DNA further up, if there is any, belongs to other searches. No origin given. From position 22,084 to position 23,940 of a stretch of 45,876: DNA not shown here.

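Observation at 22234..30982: Operon coupling a degenerate B12-radical-SAM-like protein and an atypical ketosynthase to a three-protein phosphorelay ending in a sigma-54 activator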

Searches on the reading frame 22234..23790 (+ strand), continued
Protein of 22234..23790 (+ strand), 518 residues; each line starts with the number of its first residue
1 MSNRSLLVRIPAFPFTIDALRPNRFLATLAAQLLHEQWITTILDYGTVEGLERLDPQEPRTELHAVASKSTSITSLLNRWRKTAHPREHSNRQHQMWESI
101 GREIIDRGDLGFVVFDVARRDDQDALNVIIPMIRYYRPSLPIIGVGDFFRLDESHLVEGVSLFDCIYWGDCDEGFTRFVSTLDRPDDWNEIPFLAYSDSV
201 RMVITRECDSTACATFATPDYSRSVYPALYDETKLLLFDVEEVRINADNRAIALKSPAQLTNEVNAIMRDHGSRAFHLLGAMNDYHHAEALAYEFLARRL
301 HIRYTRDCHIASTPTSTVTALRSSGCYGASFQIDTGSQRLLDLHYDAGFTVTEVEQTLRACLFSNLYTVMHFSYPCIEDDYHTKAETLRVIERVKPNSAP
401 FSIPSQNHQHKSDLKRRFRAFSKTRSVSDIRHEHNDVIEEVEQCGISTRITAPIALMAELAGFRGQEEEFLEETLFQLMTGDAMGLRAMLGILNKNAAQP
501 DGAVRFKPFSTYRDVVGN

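Call 35: search_protein_families(library=ncbifam, proteins=[P0133, P0146, P0152, P0105, P0119, P0155, P0134, P0021, P0036, P0080], max_evalue=0.001)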
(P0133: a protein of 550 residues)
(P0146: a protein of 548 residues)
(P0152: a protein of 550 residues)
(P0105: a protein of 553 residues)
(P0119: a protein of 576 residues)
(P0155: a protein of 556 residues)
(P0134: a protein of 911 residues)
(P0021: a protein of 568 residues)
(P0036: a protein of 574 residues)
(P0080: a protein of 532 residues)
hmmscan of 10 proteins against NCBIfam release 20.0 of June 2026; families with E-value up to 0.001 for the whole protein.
P0133 (550 aa): 25 families
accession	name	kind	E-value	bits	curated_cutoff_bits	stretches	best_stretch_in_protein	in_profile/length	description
TIGR04479.1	bcpD_PhpK_rSAM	subfamily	3.8e-36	124.5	600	1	135-442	127-437/504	PhpK family radical SAM P-methyltransferase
NF050148.1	rSAM_ApyD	equivalog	8.2e-35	120.3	750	1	106-435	62-392/645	RiPP biosynthesis radical SAM protein ApyD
TIGR03471.1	HpnJ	equivalog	4e-34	118.3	577.6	1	131-440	80-391/472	hopanoid biosynthesis associated radical SAM protein HpnJ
TIGR03975.1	rSAM_ocin_1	subfamily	6.7e-29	100.8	281.85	1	32-412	44-428/606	RiPP maturation radical SAM C-methyltransferase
TIGR04072.2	rSAM_ladder_B12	equivalog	3e-25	88.7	360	1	134-451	85-386/443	lipid biosynthesis B12-binding/radical SAM protein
TIGR04385.1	B12_rSAM_cofa1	equivalog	6.5e-25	88.2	450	1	90-413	45-363/438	B12 lower ligand biosynthesis radical SAM protein BzaD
TIGR04014.1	B12_SAM_MJ_0865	equivalog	5.5e-24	84.7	360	1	137-414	59-336/434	methyl-coenzyme M reductase glutamine C-methyltransferase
TIGR02026.1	BchE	equivalog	1.9e-22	79.8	481.35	1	142-421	86-372/497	magnesium-protoporphyrin IX monomethyl ester anaerobic oxidative cyclase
TIGR04013.1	B12_SAM_MJ_1487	hypoth_equivalog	2.1e-19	69.7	251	2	108-302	33-206/382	TIGR04013 family B12-binding domain/radical SAM domain-containing protein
NF033070.1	rSAM_AprD4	equivalog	1.4e-16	60.5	500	1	244-413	194-365/456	AprD4 family radical SAM diol-dehydratase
TIGR04367.1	HpnR_B12_rSAM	equivalog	5.7e-16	58.1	650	1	135-405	77-344/490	hopanoid C-3 methylase HpnR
NF033712.0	B12_rSAM_KedN5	subfamily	5.7e-14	51.3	700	1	106-441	50-396/624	KedN5 family methylcobalamin-dependent radical SAM C-methyltransferase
TIGR04295.1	B12_rSAM_oligo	hypoth_equivalog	1.7e-13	50.1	400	1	172-394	124-343/422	TIGR04295 family B12-binding domain-containing radical SAM protein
TIGR04190.1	B12_SAM_Ta0216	equivalog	7.8e-13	47.8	500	1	132-324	93-308/554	TIGR04190 family B12-binding domain/radical SAM domain protein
NF038361.1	rSAM_Sden_1168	equivalog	3e-12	45.9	575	1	109-433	131-470/560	Sden_1168 family B12-binding radical SAM P-methyltransferase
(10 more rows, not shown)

P0146 (548 aa): 26 families (the best 25 are shown)
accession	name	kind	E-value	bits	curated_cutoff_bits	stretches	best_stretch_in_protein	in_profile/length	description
TIGR02026.1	BchE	equivalog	7.2e-37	127.4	481.35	1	141-423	85-374/497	magnesium-protoporphyrin IX monomethyl ester anaerobic oxidative cyclase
NF050148.1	rSAM_ApyD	equivalog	8.8e-36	123.5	750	1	105-413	61-365/645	RiPP biosynthesis radical SAM protein ApyD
TIGR04479.1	bcpD_PhpK_rSAM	subfamily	2e-34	118.9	600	1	140-442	132-437/504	PhpK family radical SAM P-methyltransferase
TIGR04385.1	B12_rSAM_cofa1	equivalog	1.5e-31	110.1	450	1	83-411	45-361/438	B12 lower ligand biosynthesis radical SAM protein BzaD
TIGR04072.2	rSAM_ladder_B12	equivalog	2.5e-31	108.8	360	1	144-421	94-356/443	lipid biosynthesis B12-binding/radical SAM protein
TIGR03471.1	HpnJ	equivalog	4.9e-29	101.5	577.6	1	131-432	80-383/472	hopanoid biosynthesis associated radical SAM protein HpnJ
TIGR03975.1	rSAM_ocin_1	subfamily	7.1e-28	97.4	281.85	1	70-411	82-427/606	RiPP maturation radical SAM C-methyltransferase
TIGR04014.1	B12_SAM_MJ_0865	equivalog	1.6e-26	93.1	360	2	153-299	73-212/434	methyl-coenzyme M reductase glutamine C-methyltransferase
TIGR04013.1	B12_SAM_MJ_1487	hypoth_equivalog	3.3e-20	72.3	251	2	143-298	67-202/382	TIGR04013 family B12-binding domain/radical SAM domain-containing protein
NF033712.0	B12_rSAM_KedN5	subfamily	4.3e-17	61.6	700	1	116-418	60-374/624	KedN5 family methylcobalamin-dependent radical SAM C-methyltransferase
TIGR04367.1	HpnR_B12_rSAM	equivalog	9.4e-16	57.4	650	1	115-424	57-361/490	hopanoid C-3 methylase HpnR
TIGR00089.1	TIGR00089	subfamily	2.5e-11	43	251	2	346-421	249-325/429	MiaB/RimO family radical SAM methylthiotransferase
TIGR04295.1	B12_rSAM_oligo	hypoth_equivalog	5.1e-09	35.3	400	1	172-370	124-317/422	TIGR04295 family B12-binding domain-containing radical SAM protein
TIGR01574.1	miaB-methiolase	equivalog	1e-08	34.7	355.3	1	346-421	256-332/437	tRNA (N6-isopentenyl adenosine(37)-C2)-methylthiotransferase MiaB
TIGR01578.1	MiaB-like-B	hypoth_equivalog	1e-08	34.4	314.7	1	352-443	249-340/421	tRNA (N(6)-L-threonylcarbamoyladenosine(37)-C(2))-methylthiotransferase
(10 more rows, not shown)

P0152 (550 aa): 22 families
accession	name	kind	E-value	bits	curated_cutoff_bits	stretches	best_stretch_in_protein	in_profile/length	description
NF050148.1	rSAM_ApyD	equivalog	8e-36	123.6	750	1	110-413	65-364/645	RiPP biosynthesis radical SAM protein ApyD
TIGR04479.1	bcpD_PhpK_rSAM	subfamily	1.8e-34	119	600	1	137-418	128-412/504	PhpK family radical SAM P-methyltransferase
TIGR04014.1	B12_SAM_MJ_0865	equivalog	1e-26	93.8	360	2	146-311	65-223/434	methyl-coenzyme M reductase glutamine C-methyltransferase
TIGR03471.1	HpnJ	equivalog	1.5e-25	90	577.6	1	131-434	79-384/472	hopanoid biosynthesis associated radical SAM protein HpnJ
TIGR04072.2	rSAM_ladder_B12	equivalog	1.9e-23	82.8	360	1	145-421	94-355/443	lipid biosynthesis B12-binding/radical SAM protein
TIGR03975.1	rSAM_ocin_1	subfamily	3.6e-23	81.9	281.85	1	65-415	80-430/606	RiPP maturation radical SAM C-methyltransferase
TIGR04385.1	B12_rSAM_cofa1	equivalog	3.1e-18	66.2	450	1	143-414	93-363/438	B12 lower ligand biosynthesis radical SAM protein BzaD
TIGR04013.1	B12_SAM_MJ_1487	hypoth_equivalog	1.3e-16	60.5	251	2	151-307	72-210/382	TIGR04013 family B12-binding domain/radical SAM domain-containing protein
TIGR02026.1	BchE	equivalog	6.4e-14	51.7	481.35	1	146-434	89-384/497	magnesium-protoporphyrin IX monomethyl ester anaerobic oxidative cyclase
TIGR04367.1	HpnR_B12_rSAM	equivalog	4.1e-13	48.7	650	1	119-289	60-228/490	hopanoid C-3 methylase HpnR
TIGR00089.1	TIGR00089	subfamily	7.3e-11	41.5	251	1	191-422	94-325/429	MiaB/RimO family radical SAM methylthiotransferase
NF033712.0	B12_rSAM_KedN5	subfamily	3.8e-10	38.6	700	1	138-433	80-387/624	KedN5 family methylcobalamin-dependent radical SAM C-methyltransferase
NF038361.1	rSAM_Sden_1168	equivalog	1.6e-09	36.8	575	1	111-430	132-466/560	Sden_1168 family B12-binding radical SAM P-methyltransferase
NF033070.1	rSAM_AprD4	equivalog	3.9e-07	29.3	500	1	249-415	198-366/456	AprD4 family radical SAM diol-dehydratase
TIGR01579.1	MiaB-like-C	equivalog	6.2e-07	29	357.05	1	234-418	134-321/416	tRNA (N(6)-L-threonylcarbamoyladenosine(37)-C(2))-methylthiotransferase MtaB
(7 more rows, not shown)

P0105 (553 aa): 19 families
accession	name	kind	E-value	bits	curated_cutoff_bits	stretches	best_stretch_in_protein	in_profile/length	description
NF050148.1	rSAM_ApyD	equivalog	9.5e-34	116.8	750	1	113-423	69-378/645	RiPP biosynthesis radical SAM protein ApyD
TIGR04385.1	B12_rSAM_cofa1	equivalog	7.6e-32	111.1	450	1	102-410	45-360/438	B12 lower ligand biosynthesis radical SAM protein BzaD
TIGR04072.2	rSAM_ladder_B12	equivalog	2.8e-27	95.5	360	1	109-426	49-360/443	lipid biosynthesis B12-binding/radical SAM protein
TIGR04479.1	bcpD_PhpK_rSAM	subfamily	4.8e-27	94.5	600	1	138-421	130-416/504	PhpK family radical SAM P-methyltransferase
TIGR02026.1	BchE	equivalog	4.5e-26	91.8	481.35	1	109-419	54-370/497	magnesium-protoporphyrin IX monomethyl ester anaerobic oxidative cyclase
TIGR03975.1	rSAM_ocin_1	subfamily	6.1e-24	84.4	281.85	1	89-411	100-427/606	RiPP maturation radical SAM C-methyltransferase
TIGR03471.1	HpnJ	equivalog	9.2e-23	80.8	577.6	1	131-422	80-373/472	hopanoid biosynthesis associated radical SAM protein HpnJ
TIGR04014.1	B12_SAM_MJ_0865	equivalog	1.1e-21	77.1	360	1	155-430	75-352/434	methyl-coenzyme M reductase glutamine C-methyltransferase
TIGR04367.1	HpnR_B12_rSAM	equivalog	3.5e-18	65.4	650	1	109-393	51-332/490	hopanoid C-3 methylase HpnR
NF033712.0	B12_rSAM_KedN5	subfamily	3.2e-16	58.7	700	1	115-288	59-237/624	KedN5 family methylcobalamin-dependent radical SAM C-methyltransferase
NF038361.1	rSAM_Sden_1168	equivalog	1.8e-14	53.2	575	1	112-409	134-446/560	Sden_1168 family B12-binding radical SAM P-methyltransferase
TIGR04013.1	B12_SAM_MJ_1487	hypoth_equivalog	2.9e-13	49.4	251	1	154-299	76-203/382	TIGR04013 family B12-binding domain/radical SAM domain-containing protein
NF033070.1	rSAM_AprD4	equivalog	1.1e-12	47.6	500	1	198-412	146-364/456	AprD4 family radical SAM diol-dehydratase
TIGR04190.1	B12_SAM_Ta0216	equivalog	3.4e-09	35.8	500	1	135-295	96-274/554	TIGR04190 family B12-binding domain/radical SAM domain protein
TIGR04295.1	B12_rSAM_oligo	hypoth_equivalog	6.9e-09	34.9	400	1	172-362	124-310/422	TIGR04295 family B12-binding domain-containing radical SAM protein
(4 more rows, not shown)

P0119 (576 aa): 19 families
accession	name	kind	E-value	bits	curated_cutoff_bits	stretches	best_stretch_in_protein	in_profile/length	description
NF050148.1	rSAM_ApyD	equivalog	6.9e-32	110.6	750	1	108-416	64-367/645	RiPP biosynthesis radical SAM protein ApyD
TIGR04479.1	bcpD_PhpK_rSAM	subfamily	7.2e-29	100.5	600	1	137-437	129-431/504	PhpK family radical SAM P-methyltransferase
TIGR03471.1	HpnJ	equivalog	1.8e-27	96.4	577.6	1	131-445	80-395/472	hopanoid biosynthesis associated radical SAM protein HpnJ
TIGR04072.2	rSAM_ladder_B12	equivalog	1e-24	87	360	1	138-424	89-358/443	lipid biosynthesis B12-binding/radical SAM protein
TIGR03975.1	rSAM_ocin_1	subfamily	8e-24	84.1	281.85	1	101-413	111-428/606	RiPP maturation radical SAM C-methyltransferase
TIGR04013.1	B12_SAM_MJ_1487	hypoth_equivalog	9.1e-24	84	251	2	138-300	59-203/382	TIGR04013 family B12-binding domain/radical SAM domain-containing protein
TIGR04385.1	B12_rSAM_cofa1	equivalog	2.9e-22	79.5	450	1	142-413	93-362/438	B12 lower ligand biosynthesis radical SAM protein BzaD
TIGR04014.1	B12_SAM_MJ_0865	equivalog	8.7e-21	74.2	360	2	142-302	61-214/434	methyl-coenzyme M reductase glutamine C-methyltransferase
TIGR02026.1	BchE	equivalog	1.4e-20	73.6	481.35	1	143-423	87-373/497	magnesium-protoporphyrin IX monomethyl ester anaerobic oxidative cyclase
NF033712.0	B12_rSAM_KedN5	subfamily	7.2e-20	70.7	700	1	115-286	59-234/624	KedN5 family methylcobalamin-dependent radical SAM C-methyltransferase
TIGR04367.1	HpnR_B12_rSAM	equivalog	9e-16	57.5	650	1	105-439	47-376/490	hopanoid C-3 methylase HpnR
NF038361.1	rSAM_Sden_1168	equivalog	1.2e-14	53.8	575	1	108-432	130-468/560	Sden_1168 family B12-binding radical SAM P-methyltransferase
NF033070.1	rSAM_AprD4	equivalog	4e-12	45.8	500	1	235-416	187-367/456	AprD4 family radical SAM diol-dehydratase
NF045585.1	rSAM_slr0320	equivalog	1.2e-10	40.6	775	1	142-411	132-405/511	photosystem II high light acclimation radical SAM protein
TIGR04295.1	B12_rSAM_oligo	hypoth_equivalog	7.9e-09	34.7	400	1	148-360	101-307/422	TIGR04295 family B12-binding domain-containing radical SAM protein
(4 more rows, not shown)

P0155 (556 aa): 20 families
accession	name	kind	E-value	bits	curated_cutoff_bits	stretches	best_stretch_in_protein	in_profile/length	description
NF050148.1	rSAM_ApyD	equivalog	2.4e-29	102.2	750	1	122-402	90-367/645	RiPP biosynthesis radical SAM protein ApyD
TIGR04479.1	bcpD_PhpK_rSAM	subfamily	1.3e-27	96.3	600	1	158-405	170-413/504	PhpK family radical SAM P-methyltransferase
TIGR03471.1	HpnJ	equivalog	1.5e-27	96.7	577.6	1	119-434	81-398/472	hopanoid biosynthesis associated radical SAM protein HpnJ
TIGR04385.1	B12_rSAM_cofa1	equivalog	8e-23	81.3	450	1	126-401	90-364/438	B12 lower ligand biosynthesis radical SAM protein BzaD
TIGR03975.1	rSAM_ocin_1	subfamily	1.4e-22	79.9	281.85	1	39-428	60-459/606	RiPP maturation radical SAM C-methyltransferase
TIGR04013.1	B12_SAM_MJ_1487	hypoth_equivalog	2e-22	79.6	251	2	124-275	58-193/382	TIGR04013 family B12-binding domain/radical SAM domain-containing protein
TIGR02026.1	BchE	equivalog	4.7e-22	78.5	481.35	1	127-399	84-363/497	magnesium-protoporphyrin IX monomethyl ester anaerobic oxidative cyclase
TIGR04072.2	rSAM_ladder_B12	equivalog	5.4e-22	78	360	1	126-401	90-349/443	lipid biosynthesis B12-binding/radical SAM protein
TIGR04014.1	B12_SAM_MJ_0865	equivalog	1.7e-18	66.7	360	1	160-402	91-337/434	methyl-coenzyme M reductase glutamine C-methyltransferase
NF033712.0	B12_rSAM_KedN5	subfamily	4.9e-13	48.2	700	1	114-261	73-223/624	KedN5 family methylcobalamin-dependent radical SAM C-methyltransferase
TIGR04367.1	HpnR_B12_rSAM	equivalog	9.9e-12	44.1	650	1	125-421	80-371/490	hopanoid C-3 methylase HpnR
NF038361.1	rSAM_Sden_1168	equivalog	6.9e-11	41.4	575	1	107-421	142-471/560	Sden_1168 family B12-binding radical SAM P-methyltransferase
TIGR04295.1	B12_rSAM_oligo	hypoth_equivalog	1.5e-10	40.3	400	1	157-344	122-305/422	TIGR04295 family B12-binding domain-containing radical SAM protein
NF045585.1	rSAM_slr0320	equivalog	1.2e-09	37.2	775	1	232-382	235-388/511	photosystem II high light acclimation radical SAM protein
TIGR04190.1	B12_SAM_Ta0216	equivalog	3e-08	32.7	500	1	121-433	95-436/554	TIGR04190 family B12-binding domain/radical SAM domain protein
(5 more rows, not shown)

P0134 (911 aa): 23 families
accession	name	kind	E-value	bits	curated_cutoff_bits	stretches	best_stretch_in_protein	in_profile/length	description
NF050148.1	rSAM_ApyD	equivalog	1.5e-33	116.1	750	1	128-445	68-387/645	RiPP biosynthesis radical SAM protein ApyD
TIGR03471.1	HpnJ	equivalog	3.4e-28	98.8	577.6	1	147-448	80-384/472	hopanoid biosynthesis associated radical SAM protein HpnJ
TIGR04014.1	B12_SAM_MJ_0865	equivalog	1.8e-27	96.2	360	1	166-450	70-357/434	methyl-coenzyme M reductase glutamine C-methyltransferase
TIGR04072.2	rSAM_ladder_B12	equivalog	1.1e-26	93.5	360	1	154-448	89-369/443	lipid biosynthesis B12-binding/radical SAM protein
TIGR02026.1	BchE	equivalog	6.3e-26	91.3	481.35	1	153-447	81-383/497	magnesium-protoporphyrin IX monomethyl ester anaerobic oxidative cyclase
TIGR04385.1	B12_rSAM_cofa1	equivalog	6.3e-25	88.3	450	1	156-429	91-364/438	B12 lower ligand biosynthesis radical SAM protein BzaD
TIGR03975.1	rSAM_ocin_1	subfamily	1e-23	83.7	281.85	1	100-428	95-429/606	RiPP maturation radical SAM C-methyltransferase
TIGR04479.1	bcpD_PhpK_rSAM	subfamily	1.9e-23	82.6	600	1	152-457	128-437/504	PhpK family radical SAM P-methyltransferase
TIGR04013.1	B12_SAM_MJ_1487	hypoth_equivalog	8.7e-17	61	251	2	163-314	71-202/382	TIGR04013 family B12-binding domain/radical SAM domain-containing protein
TIGR04367.1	HpnR_B12_rSAM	equivalog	1.7e-16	59.9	650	1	152-449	78-371/490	hopanoid C-3 methylase HpnR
TIGR04190.1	B12_SAM_Ta0216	equivalog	3e-09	36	500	1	149-401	94-365/554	TIGR04190 family B12-binding domain/radical SAM domain protein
NF033712.0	B12_rSAM_KedN5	subfamily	8.9e-09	34.1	700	1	143-303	73-236/624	KedN5 family methylcobalamin-dependent radical SAM C-methyltransferase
NF038361.1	rSAM_Sden_1168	equivalog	1.1e-08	34.2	575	1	129-448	135-470/560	Sden_1168 family B12-binding radical SAM P-methyltransferase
NF040542.1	rSAM_RCCLKC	equivalog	1.5e-07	30.9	450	1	144-405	58-326/423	arsinothricin biosynthesis radical SAM protein ArsL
NF033070.1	rSAM_AprD4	equivalog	1.2e-06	27.7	500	1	216-424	148-361/456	AprD4 family radical SAM diol-dehydratase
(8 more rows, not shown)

P0021 (568 aa): 13 families
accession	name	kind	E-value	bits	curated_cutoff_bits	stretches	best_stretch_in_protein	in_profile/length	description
TIGR04385.1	B12_rSAM_cofa1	equivalog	1e-19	71.1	450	1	139-411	93-363/438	B12 lower ligand biosynthesis radical SAM protein BzaD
NF050148.1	rSAM_ApyD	equivalog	1.8e-17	63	750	1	102-413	62-367/645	RiPP biosynthesis radical SAM protein ApyD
TIGR04295.1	B12_rSAM_oligo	hypoth_equivalog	5.7e-14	51.6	400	1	145-457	101-404/422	TIGR04295 family B12-binding domain-containing radical SAM protein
NF038361.1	rSAM_Sden_1168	equivalog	1.6e-10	40.2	575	1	114-432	139-471/560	Sden_1168 family B12-binding radical SAM P-methyltransferase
TIGR03975.1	rSAM_ocin_1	subfamily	2.5e-10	39.5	281.85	1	135-410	147-428/606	RiPP maturation radical SAM C-methyltransferase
TIGR03471.1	HpnJ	equivalog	6.2e-10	38.6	577.6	1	128-444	80-397/472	hopanoid biosynthesis associated radical SAM protein HpnJ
NF040546.1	rSAM_CUAEP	equivalog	8.8e-09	34.6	500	1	132-411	64-340/468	CUAEP/CCAEP-tail radical SAM (seleno)protein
TIGR04072.2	rSAM_ladder_B12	equivalog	1.2e-07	30.7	360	1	132-406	86-343/443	lipid biosynthesis B12-binding/radical SAM protein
TIGR04190.1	B12_SAM_Ta0216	equivalog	6.7e-07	28.3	500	1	130-214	94-179/554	TIGR04190 family B12-binding domain/radical SAM domain protein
TIGR04479.1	bcpD_PhpK_rSAM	subfamily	1e-05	24.1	600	1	176-415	179-412/504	PhpK family radical SAM P-methyltransferase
TIGR04013.1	B12_SAM_MJ_1487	hypoth_equivalog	1.5e-05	24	251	1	144-279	71-186/382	TIGR04013 family B12-binding domain/radical SAM domain-containing protein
TIGR04014.1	B12_SAM_MJ_0865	equivalog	2.1e-05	23.5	360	1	142-298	65-213/434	methyl-coenzyme M reductase glutamine C-methyltransferase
NF040542.1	rSAM_RCCLKC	equivalog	7.1e-05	22.1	450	1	105-384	37-322/423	arsinothricin biosynthesis radical SAM protein ArsL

P0036 (574 aa): 11 families
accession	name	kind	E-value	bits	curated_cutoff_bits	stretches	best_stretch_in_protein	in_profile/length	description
TIGR04385.1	B12_rSAM_cofa1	equivalog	1.9e-13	50.4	450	1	146-417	92-363/438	B12 lower ligand biosynthesis radical SAM protein BzaD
TIGR04479.1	bcpD_PhpK_rSAM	subfamily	4e-12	45.3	600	1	184-443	179-434/504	PhpK family radical SAM P-methyltransferase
NF050148.1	rSAM_ApyD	equivalog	7e-10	37.9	750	1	136-298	86-247/645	RiPP biosynthesis radical SAM protein ApyD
TIGR04072.2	rSAM_ladder_B12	equivalog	8.7e-09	34.5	360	1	249-415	179-346/443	lipid biosynthesis B12-binding/radical SAM protein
TIGR04014.1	B12_SAM_MJ_0865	equivalog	1.7e-07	30.4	360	1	121-300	36-209/434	methyl-coenzyme M reductase glutamine C-methyltransferase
TIGR03471.1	HpnJ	equivalog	2.2e-06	26.9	577.6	1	123-445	68-392/472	hopanoid biosynthesis associated radical SAM protein HpnJ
NF038361.1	rSAM_Sden_1168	equivalog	0.00012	20.7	575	1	117-302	134-333/560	Sden_1168 family B12-binding radical SAM P-methyltransferase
NF040546.1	rSAM_CUAEP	equivalog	0.00073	18.3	500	1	141-391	65-314/468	CUAEP/CCAEP-tail radical SAM (seleno)protein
TIGR04013.1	B12_SAM_MJ_1487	hypoth_equivalog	0.00077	18.4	251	0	177-415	92-330/382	TIGR04013 family B12-binding domain/radical SAM domain-containing protein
TIGR02026.1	BchE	equivalog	0.00085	18.3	481.35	0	254-427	198-374/497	magnesium-protoporphyrin IX monomethyl ester anaerobic oxidative cyclase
TIGR04295.1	B12_rSAM_oligo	hypoth_equivalog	0.0009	18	400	0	178-305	125-253/422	TIGR04295 family B12-binding domain-containing radical SAM protein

P0080 (532 aa): 8 families
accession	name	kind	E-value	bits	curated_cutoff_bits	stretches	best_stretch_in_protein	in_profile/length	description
TIGR04072.2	rSAM_ladder_B12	equivalog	1.6e-11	43.5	360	1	138-385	103-349/443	lipid biosynthesis B12-binding/radical SAM protein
TIGR04385.1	B12_rSAM_cofa1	equivalog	8e-09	35.2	450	1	218-384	196-363/438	B12 lower ligand biosynthesis radical SAM protein BzaD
TIGR04013.1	B12_SAM_MJ_1487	hypoth_equivalog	2e-08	33.5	251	1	122-272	58-205/382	TIGR04013 family B12-binding domain/radical SAM domain-containing protein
NF050148.1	rSAM_ApyD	equivalog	4.7e-08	31.9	750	1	194-384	180-365/645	RiPP biosynthesis radical SAM protein ApyD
NF040546.1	rSAM_CUAEP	equivalog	4.5e-07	28.9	500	1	121-359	65-315/468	CUAEP/CCAEP-tail radical SAM (seleno)protein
TIGR03975.1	rSAM_ocin_1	subfamily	4.1e-06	25.6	281.85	1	66-269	92-316/606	RiPP maturation radical SAM C-methyltransferase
TIGR03471.1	HpnJ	equivalog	6.6e-06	25.3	577.6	1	220-413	200-393/472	hopanoid biosynthesis associated radical SAM protein HpnJ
TIGR04367.1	HpnR_B12_rSAM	equivalog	0.00056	18.6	650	0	104-255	61-224/490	hopanoid C-3 methylase HpnR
